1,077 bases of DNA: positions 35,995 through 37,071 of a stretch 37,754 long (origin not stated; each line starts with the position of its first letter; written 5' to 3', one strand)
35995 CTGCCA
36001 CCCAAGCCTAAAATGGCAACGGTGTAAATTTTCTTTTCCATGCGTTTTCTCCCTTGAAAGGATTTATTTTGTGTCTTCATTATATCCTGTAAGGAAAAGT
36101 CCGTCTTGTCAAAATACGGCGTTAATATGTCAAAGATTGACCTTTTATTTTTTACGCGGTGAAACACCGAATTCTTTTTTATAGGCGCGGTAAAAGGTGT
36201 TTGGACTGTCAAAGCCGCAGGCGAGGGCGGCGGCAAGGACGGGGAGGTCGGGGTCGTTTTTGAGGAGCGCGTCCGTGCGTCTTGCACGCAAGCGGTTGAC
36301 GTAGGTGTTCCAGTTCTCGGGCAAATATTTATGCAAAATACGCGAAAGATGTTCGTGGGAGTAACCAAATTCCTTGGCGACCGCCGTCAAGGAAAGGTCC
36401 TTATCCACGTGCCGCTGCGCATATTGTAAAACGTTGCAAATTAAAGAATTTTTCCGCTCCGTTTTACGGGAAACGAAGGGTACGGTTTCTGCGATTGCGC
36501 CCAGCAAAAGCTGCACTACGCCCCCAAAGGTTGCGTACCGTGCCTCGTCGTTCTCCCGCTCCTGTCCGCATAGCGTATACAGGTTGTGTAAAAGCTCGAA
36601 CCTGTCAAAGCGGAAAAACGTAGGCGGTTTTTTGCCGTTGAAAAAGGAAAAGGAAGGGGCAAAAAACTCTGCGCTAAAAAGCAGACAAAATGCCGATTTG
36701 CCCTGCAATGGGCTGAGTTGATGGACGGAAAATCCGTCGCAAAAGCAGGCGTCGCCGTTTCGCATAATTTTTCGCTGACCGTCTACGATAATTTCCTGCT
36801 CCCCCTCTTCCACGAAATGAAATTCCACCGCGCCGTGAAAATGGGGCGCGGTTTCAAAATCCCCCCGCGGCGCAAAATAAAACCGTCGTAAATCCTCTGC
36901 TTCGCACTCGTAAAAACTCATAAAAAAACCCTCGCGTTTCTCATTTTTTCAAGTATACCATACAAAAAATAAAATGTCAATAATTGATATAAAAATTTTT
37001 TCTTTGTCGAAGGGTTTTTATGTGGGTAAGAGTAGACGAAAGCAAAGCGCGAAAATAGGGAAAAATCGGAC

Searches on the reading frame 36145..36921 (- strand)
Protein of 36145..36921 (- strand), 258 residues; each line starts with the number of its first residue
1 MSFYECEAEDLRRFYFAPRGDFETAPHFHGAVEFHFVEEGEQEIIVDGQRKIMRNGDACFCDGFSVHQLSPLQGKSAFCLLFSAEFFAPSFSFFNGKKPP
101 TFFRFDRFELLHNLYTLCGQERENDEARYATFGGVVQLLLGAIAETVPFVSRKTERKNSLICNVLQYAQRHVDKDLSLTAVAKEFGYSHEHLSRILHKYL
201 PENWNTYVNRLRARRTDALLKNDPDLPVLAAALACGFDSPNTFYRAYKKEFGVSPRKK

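Call 31: find_encoding_contigs(protein=window:36145-36921:-, flank=10000, max_places=4)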
Protein window:36145-36921:- (258 aa): 1 contig read that carries it; 1 place shown.
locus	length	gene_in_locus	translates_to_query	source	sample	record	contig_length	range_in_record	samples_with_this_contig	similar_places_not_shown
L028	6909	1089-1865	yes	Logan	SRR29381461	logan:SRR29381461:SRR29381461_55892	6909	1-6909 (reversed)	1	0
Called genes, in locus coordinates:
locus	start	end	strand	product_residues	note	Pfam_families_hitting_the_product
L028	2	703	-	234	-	?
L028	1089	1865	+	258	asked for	PF07883:Cupin_2, PF12833:HTH_18, PF00165:HTH_AraC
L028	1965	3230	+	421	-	PF01408:GFO_IDH_MocA, PF02894:GFO_IDH_MocA_C (weak), PF22725:GFO_IDH_MocA_C3 (weak)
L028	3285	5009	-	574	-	PF05833:NFACT_N, PF05670:NFACT-R_1, PF18297:NFACT-R_2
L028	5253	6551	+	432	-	PF05697:Trigger_N, PF00254:FKBP_C, PF05698:Trigger_C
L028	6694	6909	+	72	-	?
